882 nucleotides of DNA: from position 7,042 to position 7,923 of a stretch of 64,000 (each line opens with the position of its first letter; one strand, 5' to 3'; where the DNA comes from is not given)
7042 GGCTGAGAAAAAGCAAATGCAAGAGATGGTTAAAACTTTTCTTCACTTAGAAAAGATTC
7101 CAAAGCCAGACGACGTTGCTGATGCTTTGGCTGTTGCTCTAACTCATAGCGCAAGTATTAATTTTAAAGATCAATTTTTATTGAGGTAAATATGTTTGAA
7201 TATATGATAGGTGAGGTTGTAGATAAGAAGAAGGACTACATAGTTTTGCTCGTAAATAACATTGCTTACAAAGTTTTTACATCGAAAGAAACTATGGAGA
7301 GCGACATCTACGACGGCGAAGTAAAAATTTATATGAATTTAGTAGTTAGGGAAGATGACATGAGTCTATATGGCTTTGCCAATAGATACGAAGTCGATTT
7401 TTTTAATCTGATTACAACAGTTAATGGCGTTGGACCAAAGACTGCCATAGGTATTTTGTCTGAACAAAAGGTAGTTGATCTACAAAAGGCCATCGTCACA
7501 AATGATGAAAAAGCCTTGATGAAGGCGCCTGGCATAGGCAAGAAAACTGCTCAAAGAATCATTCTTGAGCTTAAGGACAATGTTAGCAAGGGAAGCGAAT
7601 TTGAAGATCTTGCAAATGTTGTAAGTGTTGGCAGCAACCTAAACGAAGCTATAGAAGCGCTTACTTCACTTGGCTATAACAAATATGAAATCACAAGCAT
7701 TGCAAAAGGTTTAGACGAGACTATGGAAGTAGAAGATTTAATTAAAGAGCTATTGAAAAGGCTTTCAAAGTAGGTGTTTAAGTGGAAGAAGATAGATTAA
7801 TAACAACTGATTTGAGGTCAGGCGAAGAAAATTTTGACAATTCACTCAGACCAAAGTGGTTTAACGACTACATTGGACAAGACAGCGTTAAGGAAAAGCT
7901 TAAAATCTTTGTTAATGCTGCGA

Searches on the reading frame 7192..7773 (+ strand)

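Call 68: search_protein_families(library=pfam, proteins=[window:7192-7773:+], max_evalue=0.00001)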
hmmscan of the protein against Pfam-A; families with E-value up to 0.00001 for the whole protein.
window:7192-7773:+ (193 aa): 5 families
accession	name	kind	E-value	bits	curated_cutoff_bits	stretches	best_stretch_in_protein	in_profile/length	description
PF01330.27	RuvA_N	-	1.7e-16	60.5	23.6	1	1-61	1-61/61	RuvA N terminal domain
PF14520.12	HHH_5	-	1.8e-16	60.8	27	1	71-129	1-57/57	Helix-hairpin-helix domain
PF00633.29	HHH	-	9.7e-10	38.2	24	0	100-124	4-28/30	Helix-hairpin-helix motif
PF07499.19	RuvA_C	-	3.4e-08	34.3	24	1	149-192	2-47/47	RuvA, C-terminal domain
PF21176.3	RecR_HhH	-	3.9e-06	27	27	0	108-127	7-26/45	RecR, helix-hairpin-helix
